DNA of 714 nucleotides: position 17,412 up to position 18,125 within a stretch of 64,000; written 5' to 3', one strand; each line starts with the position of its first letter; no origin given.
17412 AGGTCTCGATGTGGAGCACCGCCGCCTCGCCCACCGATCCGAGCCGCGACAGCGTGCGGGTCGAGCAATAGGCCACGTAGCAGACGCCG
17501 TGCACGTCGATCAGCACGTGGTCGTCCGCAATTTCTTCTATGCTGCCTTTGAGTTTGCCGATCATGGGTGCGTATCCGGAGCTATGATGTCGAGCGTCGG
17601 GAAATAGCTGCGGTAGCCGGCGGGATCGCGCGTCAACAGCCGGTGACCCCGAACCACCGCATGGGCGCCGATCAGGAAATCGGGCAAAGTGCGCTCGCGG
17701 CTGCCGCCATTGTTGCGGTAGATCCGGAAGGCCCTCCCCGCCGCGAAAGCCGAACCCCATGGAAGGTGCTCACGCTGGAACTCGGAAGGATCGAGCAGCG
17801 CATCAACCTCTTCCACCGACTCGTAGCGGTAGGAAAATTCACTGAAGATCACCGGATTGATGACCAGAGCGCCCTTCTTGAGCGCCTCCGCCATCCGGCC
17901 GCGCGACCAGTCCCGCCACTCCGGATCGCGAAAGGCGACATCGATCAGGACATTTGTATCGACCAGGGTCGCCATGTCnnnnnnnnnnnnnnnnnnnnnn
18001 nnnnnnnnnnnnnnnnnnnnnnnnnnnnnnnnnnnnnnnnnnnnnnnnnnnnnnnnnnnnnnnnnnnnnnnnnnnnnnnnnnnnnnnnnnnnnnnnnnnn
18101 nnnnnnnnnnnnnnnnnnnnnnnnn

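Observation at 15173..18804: Two dissimilar AbrB-VapC toxin-antitoxin cassettes interleaved in the Holliday-junction operon (ruvC-TA1-ruvA-TA2-ruvB)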

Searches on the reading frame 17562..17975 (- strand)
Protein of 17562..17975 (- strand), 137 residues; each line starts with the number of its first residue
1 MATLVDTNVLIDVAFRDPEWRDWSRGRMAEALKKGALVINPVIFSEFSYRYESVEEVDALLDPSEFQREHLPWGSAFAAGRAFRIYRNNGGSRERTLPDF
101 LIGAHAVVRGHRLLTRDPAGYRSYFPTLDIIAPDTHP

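Call 3: search_protein_families(library=pfam, proteins=[window:17562-17975:-], max_evalue=0.01)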
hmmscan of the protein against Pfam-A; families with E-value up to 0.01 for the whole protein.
window:17562-17975:- (137 aa): 1 family
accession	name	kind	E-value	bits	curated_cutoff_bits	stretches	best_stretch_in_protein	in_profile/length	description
PF01850.27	PIN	-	4.3e-12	47.1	23.6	1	4-118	2-112/120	PIN domain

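Call 20: find_homologous_proteins(query=window:17562-17975:-)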
Query window:17562-17975:- (137 aa): 1736 proteins with E <= 0.001 among 1766 candidates; the best 120 are listed.
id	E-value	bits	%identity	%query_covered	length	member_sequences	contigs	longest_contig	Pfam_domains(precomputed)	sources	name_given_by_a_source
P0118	9.6e-87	306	99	100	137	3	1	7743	PF01850.28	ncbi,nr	ncbi:MAG: type II toxin-antitoxin system VapC family toxin [Hoeflea sp.]|nr:type II toxin-antitoxin 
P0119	3.3e-82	291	93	100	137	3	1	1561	PF01850.28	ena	-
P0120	2.0e-81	289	94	100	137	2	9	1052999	PF01850.28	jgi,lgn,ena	-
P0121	3.5e-81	288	93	100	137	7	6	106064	PF01850.28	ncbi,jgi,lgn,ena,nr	ncbi:MAG: type II toxin-antitoxin system VapC family toxin [Alphaproteobacteria bacterium]|nr:type I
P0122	7.0e-81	287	93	100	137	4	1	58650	PF01850.28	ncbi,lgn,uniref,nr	ncbi:type II toxin-antitoxin system VapC family toxin [Hoeflea sp.]|uniref:type II toxin-antitoxin s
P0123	1.7e-80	286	92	100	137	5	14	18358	PF01850.28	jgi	jgi:predicted nucleic acid-binding protein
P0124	5.4e-80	284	92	100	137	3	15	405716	PF01850.28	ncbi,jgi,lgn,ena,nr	ncbi:MAG: DNA-binding protein [Hoeflea sp. BRH_c9]|nr:MAG: DNA-binding protein [Hoeflea sp. BRH_c9]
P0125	9.2e-78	277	89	100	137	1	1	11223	PF01850.28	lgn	-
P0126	1.3e-77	277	89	100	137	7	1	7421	PF01850.28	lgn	-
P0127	1.4e-77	276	86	100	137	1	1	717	PF01850.28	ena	-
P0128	8.2e-77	274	87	100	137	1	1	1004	PF01850.28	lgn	-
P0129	6.4e-76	271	88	100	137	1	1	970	PF01850.28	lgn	-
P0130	6.1e-68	245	79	100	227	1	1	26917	PF01850.28,PF04014.24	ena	-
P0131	2.6e-64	233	76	99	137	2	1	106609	PF01850.28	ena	-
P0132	8.8e-61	222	72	100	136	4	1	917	PF01850.28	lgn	-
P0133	1.4e-60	221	71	100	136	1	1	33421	PF01850.28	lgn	-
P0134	2.3e-60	221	71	99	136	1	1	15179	PF01850.28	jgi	jgi:predicted nucleic acid-binding protein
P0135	5.1e-60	220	67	100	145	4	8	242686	PF01850.28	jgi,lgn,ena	-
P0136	6.6e-60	219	68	100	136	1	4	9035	PF01850.28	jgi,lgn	jgi:predicted nucleic acid-binding protein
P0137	9.6e-60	219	69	100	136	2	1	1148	PF01850.28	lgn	-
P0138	1.8e-59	218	68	100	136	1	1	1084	PF01850.28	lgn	-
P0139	2.5e-59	217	67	100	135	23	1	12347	PF01850.28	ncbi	ncbi:MAG: type II toxin-antitoxin system VapC family toxin [Mesorhizobium sp.]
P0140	3.3e-59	217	67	100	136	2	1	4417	PF01850.28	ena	-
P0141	3.7e-59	217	66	100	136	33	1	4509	PF01850.28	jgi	jgi:predicted nucleic acid-binding protein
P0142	4.5e-59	216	69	100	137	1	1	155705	PF01850.28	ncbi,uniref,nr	ncbi:type II toxin-antitoxin system VapC family toxin [Rhizobium sp. C1]|uniref:type II toxin-antito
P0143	4.5e-59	216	70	99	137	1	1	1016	PF01850.28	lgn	-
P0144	8.5e-59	216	68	100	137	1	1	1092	PF01850.28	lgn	-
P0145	8.9e-59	216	71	100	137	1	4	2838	PF01850.28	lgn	-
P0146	1.2e-58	215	66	100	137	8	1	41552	PF01850.28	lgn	-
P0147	1.3e-58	215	69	100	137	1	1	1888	PF01850.28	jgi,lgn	jgi:predicted nucleic acid-binding protein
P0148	1.3e-58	215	69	100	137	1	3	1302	PF01850.28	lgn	-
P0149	1.6e-58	215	66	100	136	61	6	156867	PF01850.28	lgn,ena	-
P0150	1.8e-58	215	67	100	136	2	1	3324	PF01850.28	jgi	-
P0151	2.7e-58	214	68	100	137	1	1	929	PF01850.28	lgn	-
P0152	3.2e-58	214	69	100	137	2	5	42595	PF01850.28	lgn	-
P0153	5.1e-58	213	68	100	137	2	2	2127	PF01850.28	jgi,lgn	jgi:predicted nucleic acid-binding protein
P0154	6.6e-58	213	69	100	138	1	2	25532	PF01850.28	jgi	jgi:predicted nucleic acid-binding protein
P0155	8.7e-58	212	69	100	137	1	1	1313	PF01850.28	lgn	-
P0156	1.0e-57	212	68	100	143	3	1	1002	PF01850.28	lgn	-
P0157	1.3e-57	212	67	100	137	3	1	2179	PF01850.28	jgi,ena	-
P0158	1.5e-57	212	69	100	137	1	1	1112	PF01850.28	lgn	-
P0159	1.8e-57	211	69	100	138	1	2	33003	PF01850.28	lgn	-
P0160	2.4e-57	211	69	100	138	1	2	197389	PF01850.28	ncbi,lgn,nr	ncbi:MAG: type II toxin-antitoxin system VapC family toxin [Rhizobium sp.]|nr:type II toxin-antitoxi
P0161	2.4e-57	211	69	100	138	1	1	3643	PF01850.28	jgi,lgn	jgi:hypothetical protein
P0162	2.5e-57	211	66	100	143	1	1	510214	PF01850.28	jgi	jgi:predicted nucleic acid-binding protein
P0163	2.8e-57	211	67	100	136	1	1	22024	PF01850.28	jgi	jgi:predicted nucleic acid-binding protein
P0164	3.4e-57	210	64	100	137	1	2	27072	PF01850.28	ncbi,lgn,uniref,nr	ncbi:MAG TPA: type II toxin-antitoxin system VapC family toxin [Pararhizobium sp.]|uniref:type II to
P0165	4.4e-57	210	69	100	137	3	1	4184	PF01850.28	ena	-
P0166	4.6e-57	210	68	100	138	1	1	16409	PF01850.28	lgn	-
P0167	4.9e-57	210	66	100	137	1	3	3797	PF01850.28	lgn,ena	-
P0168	6.4e-57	209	69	100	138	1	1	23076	PF01850.28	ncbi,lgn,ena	-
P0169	6.4e-57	209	68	100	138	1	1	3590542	PF01850.28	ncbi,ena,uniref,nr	ncbi:type II toxin-antitoxin system VapC family toxin [Peteryoungia desertarenae]|uniref:Type II tox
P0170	6.5e-57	209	66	100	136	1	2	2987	PF01850.28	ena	-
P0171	6.6e-57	209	68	100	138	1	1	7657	PF01850.28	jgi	-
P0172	8.5e-57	209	68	100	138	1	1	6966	PF01850.28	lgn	-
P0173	8.6e-57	209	66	100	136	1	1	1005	PF01850.28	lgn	-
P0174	9.8e-57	209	67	100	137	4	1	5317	PF01850.28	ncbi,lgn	-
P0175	1.1e-56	209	65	100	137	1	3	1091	PF01850.28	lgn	-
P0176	1.1e-56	209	65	100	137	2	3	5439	PF01850.28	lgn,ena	-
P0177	1.1e-56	209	67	100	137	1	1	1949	PF01850.28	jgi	jgi:predicted nucleic acid-binding protein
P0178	1.2e-56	209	69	100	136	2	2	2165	PF01850.28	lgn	-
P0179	1.2e-56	209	65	100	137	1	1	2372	PF01850.28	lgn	-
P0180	1.2e-56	209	67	100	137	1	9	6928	PF01850.28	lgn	-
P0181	1.2e-56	209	66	100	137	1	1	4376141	PF01850.28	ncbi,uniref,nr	ncbi:type II toxin-antitoxin system VapC family toxin [Pararhizobium gei]|uniref:type II toxin-antit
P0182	1.2e-56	209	68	100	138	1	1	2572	PF01850.28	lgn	-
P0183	1.2e-56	209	69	100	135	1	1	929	PF01850.28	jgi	jgi:predicted nucleic acid-binding protein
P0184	1.3e-56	209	69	100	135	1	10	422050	PF01850.28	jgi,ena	jgi:predicted nucleic acid-binding protein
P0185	1.3e-56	209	68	100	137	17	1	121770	PF01850.28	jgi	jgi:predicted nucleic acid-binding protein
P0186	1.6e-56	208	65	100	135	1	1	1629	PF01850.28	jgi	jgi:predicted nucleic acid-binding protein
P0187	1.6e-56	208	65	100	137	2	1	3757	PF01850.28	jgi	jgi:predicted nucleic acid-binding protein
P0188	1.8e-56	208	66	99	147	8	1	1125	PF01850.28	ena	-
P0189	2.0e-56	208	64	100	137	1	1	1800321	PF01850.28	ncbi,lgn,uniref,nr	ncbi:hypothetical protein SAMN05880582_1011659 [Rhizobium sp. RU20A]|uniref:type II toxin-antitoxin 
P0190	2.6e-56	208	69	100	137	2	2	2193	PF01850.28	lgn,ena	-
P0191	3.1e-56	207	68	100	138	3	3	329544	PF01850.28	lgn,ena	-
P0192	3.2e-56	207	66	100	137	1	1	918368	PF01850.28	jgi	jgi:predicted nucleic acid-binding protein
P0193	3.4e-56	207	67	100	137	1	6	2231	PF01850.28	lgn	-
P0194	4.1e-56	207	66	100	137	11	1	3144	PF01850.28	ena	-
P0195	4.1e-56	207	64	100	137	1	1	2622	PF01850.28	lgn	-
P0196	4.3e-56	207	65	100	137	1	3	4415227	PF01850.28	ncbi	-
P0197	5.8e-56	206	67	100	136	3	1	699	PF01850.28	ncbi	-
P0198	5.9e-56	206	68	100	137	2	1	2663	PF01850.28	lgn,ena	-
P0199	6.2e-56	206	63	100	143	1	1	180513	PF01850.28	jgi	jgi:predicted nucleic acid-binding protein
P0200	6.2e-56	206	62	100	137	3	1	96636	PF01850.28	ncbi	-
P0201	6.3e-56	206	67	100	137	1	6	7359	PF01850.28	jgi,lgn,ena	jgi:predicted nucleic acid-binding protein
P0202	6.5e-56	206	65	100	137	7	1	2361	PF01850.28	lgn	-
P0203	6.9e-56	206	64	100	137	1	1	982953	PF01850.28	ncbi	-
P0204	7.5e-56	206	67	99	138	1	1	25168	PF01850.28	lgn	-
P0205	7.9e-56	206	61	100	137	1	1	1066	PF01850.28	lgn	-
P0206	8.0e-56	206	64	100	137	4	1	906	PF01850.28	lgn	-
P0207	8.4e-56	206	61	100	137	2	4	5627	PF01850.28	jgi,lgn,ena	-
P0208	9.3e-56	206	67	99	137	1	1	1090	PF01850.28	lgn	-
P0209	9.6e-56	206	64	100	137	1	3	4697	PF01850.28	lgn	-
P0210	1.1e-55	206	66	100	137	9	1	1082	PF01850.28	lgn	-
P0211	1.1e-55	205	66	100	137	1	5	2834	PF01850.28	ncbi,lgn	ncbi:MAG: type II toxin-antitoxin system VapC family toxin [Pseudaminobacter sp.]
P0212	1.4e-55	205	68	100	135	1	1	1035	PF01850.28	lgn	-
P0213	1.5e-55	205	67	100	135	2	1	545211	PF01850.28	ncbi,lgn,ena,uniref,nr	ncbi:type II toxin-antitoxin system VapC family toxin [Rhizobium sp. TRM95796]|uniref:type II toxin-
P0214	1.6e-55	205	64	100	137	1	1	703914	PF01850.28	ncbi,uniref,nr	ncbi:type II toxin-antitoxin system VapC family toxin [Ciceribacter sp. L1K23]|uniref:type II toxin-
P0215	1.6e-55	205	65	100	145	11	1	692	PF01850.28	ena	-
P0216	1.6e-55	205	65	100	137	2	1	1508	PF01850.28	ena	-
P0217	1.7e-55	205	64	100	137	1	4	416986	PF01850.28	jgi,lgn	jgi:predicted nucleic acid-binding protein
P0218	1.7e-55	205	67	100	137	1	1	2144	PF01850.28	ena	-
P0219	1.8e-55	205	65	100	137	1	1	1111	PF01850.28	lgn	-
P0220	2.0e-55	205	66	100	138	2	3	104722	PF01850.28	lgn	-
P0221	2.2e-55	204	66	100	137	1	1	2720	PF01850.28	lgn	-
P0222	2.3e-55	204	65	100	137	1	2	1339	PF01850.28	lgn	-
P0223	2.5e-55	204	61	100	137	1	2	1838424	PF01850.28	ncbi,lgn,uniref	ncbi:type II toxin-antitoxin system VapC family toxin [Rhizobium sp. SG2393]|uniref:type II toxin-an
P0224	2.6e-55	204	64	100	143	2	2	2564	PF01850.28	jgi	jgi:predicted nucleic acid-binding protein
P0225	3.0e-55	204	66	100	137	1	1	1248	PF01850.28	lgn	-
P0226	3.3e-55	204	66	100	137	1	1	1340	PF01850.28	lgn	-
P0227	3.3e-55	204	66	100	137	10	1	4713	PF01850.28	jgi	jgi:predicted nucleic acid-binding protein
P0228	3.6e-55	204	66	100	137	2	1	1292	PF01850.28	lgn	-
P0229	3.8e-55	204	64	100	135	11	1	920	PF01850.28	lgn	-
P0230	4.0e-55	204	64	100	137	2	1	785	PF01850.28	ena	-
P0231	4.0e-55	204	62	100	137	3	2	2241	PF01850.28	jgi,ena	-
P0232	4.1e-55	204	65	100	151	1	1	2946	PF01850.28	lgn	-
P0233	4.3e-55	204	64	100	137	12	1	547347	PF01850.28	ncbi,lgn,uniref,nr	ncbi:type II toxin-antitoxin system VapC family toxin [Rhizobium sp. Root483D2]|uniref:type II toxin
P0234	4.6e-55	203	65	100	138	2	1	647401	PF01850.28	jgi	jgi:predicted nucleic acid-binding protein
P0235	5.0e-55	203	63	100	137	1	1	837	PF01850.28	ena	-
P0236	5.5e-55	203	63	100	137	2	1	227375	PF01850.28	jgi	jgi:predicted nucleic acid-binding protein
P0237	6.2e-55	203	64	100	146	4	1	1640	PF01850.28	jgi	-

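Call 21: find_encoding_contigs(protein=P0124, flank=4000, max_places=3)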
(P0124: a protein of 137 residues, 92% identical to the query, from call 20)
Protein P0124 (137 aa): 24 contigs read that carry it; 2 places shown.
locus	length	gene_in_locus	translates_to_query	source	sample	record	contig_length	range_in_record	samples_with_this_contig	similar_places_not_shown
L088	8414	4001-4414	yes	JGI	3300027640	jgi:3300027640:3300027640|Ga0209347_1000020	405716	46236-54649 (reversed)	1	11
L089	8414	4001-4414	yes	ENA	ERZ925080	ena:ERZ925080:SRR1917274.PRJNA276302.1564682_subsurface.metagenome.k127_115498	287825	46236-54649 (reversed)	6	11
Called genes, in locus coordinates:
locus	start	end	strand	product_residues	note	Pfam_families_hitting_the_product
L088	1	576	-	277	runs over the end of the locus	PF13483:Lactamase_B_3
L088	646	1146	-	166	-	PF04828:GFA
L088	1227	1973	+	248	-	PF20772:TACO1_YebC_N, PF01709:Transcrip_reg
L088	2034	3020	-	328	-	PF00296:Bac_luciferase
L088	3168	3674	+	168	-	PF02075:RuvC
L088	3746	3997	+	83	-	PF04014:MazE_antitoxin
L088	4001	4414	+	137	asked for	PF01850:PIN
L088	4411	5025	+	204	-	PF01330:RuvA_N, PF00633:HHH (faint), PF14520:HHH_5, PF07499:RuvA_C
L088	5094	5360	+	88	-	PF04014:MazE_antitoxin, PF15937:PrlF_antitoxin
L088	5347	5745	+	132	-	PF01850:PIN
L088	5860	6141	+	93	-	PF04014:MazE_antitoxin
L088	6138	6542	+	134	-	PF01850:PIN, PF13470:PIN_3 (weak)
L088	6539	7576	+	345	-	PF05496:RuvB_N, PF06068:TIP49 (weak), PF01078:Mg_chelatase (faint), PF00004:AAA, PF07728:AAA_5 (weak), PF17864:AAA_lid_4, PF05491:WHD_RuvB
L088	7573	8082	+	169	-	PF00293:NUDIX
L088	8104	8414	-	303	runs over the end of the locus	PF01073:3Beta_HSD (weak), PF01370:Epimerase, PF04321:RmlD_sub_bind (weak), PF13460:NAD_binding_10 (weak), PF16363:GDP_Man_Dehyd (weak)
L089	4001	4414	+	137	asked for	PF01850:PIN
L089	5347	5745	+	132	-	PF01850:PIN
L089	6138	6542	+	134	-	PF01850:PIN, PF13470:PIN_3 (weak)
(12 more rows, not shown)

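Call 22: find_encoding_contigs(protein=P0120, flank=4000, max_places=3)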
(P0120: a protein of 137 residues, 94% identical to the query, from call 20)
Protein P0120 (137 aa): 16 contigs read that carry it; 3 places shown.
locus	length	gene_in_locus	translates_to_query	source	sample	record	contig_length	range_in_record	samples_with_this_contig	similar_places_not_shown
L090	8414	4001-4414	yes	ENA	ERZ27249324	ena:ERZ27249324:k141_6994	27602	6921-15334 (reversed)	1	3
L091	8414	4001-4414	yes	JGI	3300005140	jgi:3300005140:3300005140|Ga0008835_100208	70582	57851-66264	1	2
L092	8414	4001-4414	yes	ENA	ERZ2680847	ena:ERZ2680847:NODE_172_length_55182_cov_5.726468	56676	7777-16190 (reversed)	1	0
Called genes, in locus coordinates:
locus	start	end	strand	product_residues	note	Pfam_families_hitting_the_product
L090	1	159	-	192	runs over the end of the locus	PF00515:TPR_1 (faint), PF07719:TPR_2 (faint), PF13428:TPR_14 (faint), PF13432:TPR_16 (faint), PF13371:TPR_9 (weak), PF14559:TPR_19 (faint)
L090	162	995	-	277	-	PF13483:Lactamase_B_3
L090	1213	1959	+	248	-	PF20772:TACO1_YebC_N, PF01709:Transcrip_reg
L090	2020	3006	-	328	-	PF00296:Bac_luciferase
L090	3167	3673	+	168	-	PF02075:RuvC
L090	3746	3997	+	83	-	PF04014:MazE_antitoxin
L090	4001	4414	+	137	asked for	PF01850:PIN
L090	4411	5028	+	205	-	PF01330:RuvA_N, PF00633:HHH (faint), PF14520:HHH_5, PF07499:RuvA_C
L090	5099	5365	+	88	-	PF15937:PrlF_antitoxin (weak)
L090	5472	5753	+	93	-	PF04014:MazE_antitoxin, PF15937:PrlF_antitoxin (faint)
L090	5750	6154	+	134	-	PF01850:PIN, PF13470:PIN_3 (weak)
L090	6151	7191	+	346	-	PF05496:RuvB_N, PF06068:TIP49 (faint), PF01078:Mg_chelatase (faint), PF07728:AAA_5 (weak), PF00004:AAA, PF17864:AAA_lid_4, PF05491:WHD_RuvB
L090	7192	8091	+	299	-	PF00149:Metallophos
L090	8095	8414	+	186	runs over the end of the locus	PF00293:NUDIX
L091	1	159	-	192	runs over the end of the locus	PF00515:TPR_1 (faint), PF07719:TPR_2 (faint), PF13428:TPR_14 (faint), PF13432:TPR_16 (faint), PF13371:TPR_9 (weak), PF14559:TPR_19 (faint)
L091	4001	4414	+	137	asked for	PF01850:PIN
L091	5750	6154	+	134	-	PF01850:PIN, PF13470:PIN_3 (weak)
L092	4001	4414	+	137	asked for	PF01850:PIN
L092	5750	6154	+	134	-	PF01850:PIN, PF13470:PIN_3 (weak)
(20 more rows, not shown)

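Call 23: find_encoding_contigs(protein=P0131, flank=4000, max_places=2)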
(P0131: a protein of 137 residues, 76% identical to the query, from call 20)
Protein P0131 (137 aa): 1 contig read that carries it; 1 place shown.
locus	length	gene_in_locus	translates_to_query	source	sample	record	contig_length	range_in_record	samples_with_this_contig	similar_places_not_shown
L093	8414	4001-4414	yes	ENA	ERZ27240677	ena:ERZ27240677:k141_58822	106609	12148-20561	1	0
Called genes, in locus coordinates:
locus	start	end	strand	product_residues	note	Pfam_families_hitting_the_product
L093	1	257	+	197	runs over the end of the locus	PF01066:CDP-OH_P_transf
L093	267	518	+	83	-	PF02597:ThiS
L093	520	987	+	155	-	PF02391:MoaE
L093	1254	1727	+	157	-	-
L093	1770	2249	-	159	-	PF00583:Acetyltransf_1, PF13673:Acetyltransf_10, PF13508:Acetyltransf_7, PF08445:FR47 (weak)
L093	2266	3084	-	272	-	PF01925:TauE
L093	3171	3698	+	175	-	PF02075:RuvC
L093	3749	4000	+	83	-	PF04014:MazE_antitoxin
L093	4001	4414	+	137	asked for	PF01850:PIN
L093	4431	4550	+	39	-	PF01330:RuvA_N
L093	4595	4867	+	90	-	PF04014:MazE_antitoxin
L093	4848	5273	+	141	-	PF01850:PIN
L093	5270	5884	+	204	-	PF01330:RuvA_N, PF14520:HHH_5, PF07499:RuvA_C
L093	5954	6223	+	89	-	PF04014:MazE_antitoxin, PF15937:PrlF_antitoxin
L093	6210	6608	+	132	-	PF01850:PIN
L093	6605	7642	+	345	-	PF05496:RuvB_N, PF06068:TIP49 (faint), PF00004:AAA, PF07728:AAA_5, PF17864:AAA_lid_4, PF05491:WHD_RuvB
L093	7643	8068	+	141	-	-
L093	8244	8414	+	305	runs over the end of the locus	PF00126:HTH_1, PF03466:LysR_substrate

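Call 38: search_solved_structures(query=window:17562-17975:-, max_evalue=0.01)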
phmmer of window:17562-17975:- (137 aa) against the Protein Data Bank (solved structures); distinct sequences matched with E-value up to 0.01: 1.
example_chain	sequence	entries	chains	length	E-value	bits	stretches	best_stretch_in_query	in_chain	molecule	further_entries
7osv_A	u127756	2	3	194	0.0041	20.5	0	12-39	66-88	DeNovoTIM6-SB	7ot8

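Call 40: search_protein_families(library=ncbifam, proteins=[window:17562-17975:-], max_evalue=0.01)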
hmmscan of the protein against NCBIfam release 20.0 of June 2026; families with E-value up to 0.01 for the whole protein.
window:17562-17975:- (137 aa): 1 family
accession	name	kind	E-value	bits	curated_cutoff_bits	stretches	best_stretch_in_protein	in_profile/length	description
NF047959.1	TA_toxin_VapC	equivalog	5.1e-06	26.6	80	1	4-117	2-113/125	type II toxin-antitoxin system VapC family toxin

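Call 73: search_protein_families(library=padloc, proteins=[window:17562-17975:-], max_evalue=0.01)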
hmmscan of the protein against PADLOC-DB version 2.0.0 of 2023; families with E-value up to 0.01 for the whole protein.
window:17562-17975:- (137 aa): 0 families

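Call 77: predict_structure(alignment_id=A2)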
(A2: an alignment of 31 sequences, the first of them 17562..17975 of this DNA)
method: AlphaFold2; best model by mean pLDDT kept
length: 137 residues; sequences in the alignment: 31
mean_pLDDT: 90.8   pTM: 0.84
mean pLDDT of the five models: 90.8, 85.5, 83.1, 81.0, 65.0
residues with pLDDT >= 90: 94; 70-90: 41; 50-70: 2; < 50: 0
segments of 3 or more residues with pLDDT < 50: none
pLDDT, mean of each block of 10 residues (from residue 1): 95 90 95 94 92 90 90 91 90 82 95 93 91 80
secondary structure, 60 per line:
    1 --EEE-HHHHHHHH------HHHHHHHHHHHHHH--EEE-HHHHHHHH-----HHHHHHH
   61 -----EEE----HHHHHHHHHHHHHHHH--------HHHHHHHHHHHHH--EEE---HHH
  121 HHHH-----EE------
elements in order: E3-5 H7-14 H21-34 E37-39 H41-48 H54-60 E66-68 H73-88 H97-109 E112-114 H118-124
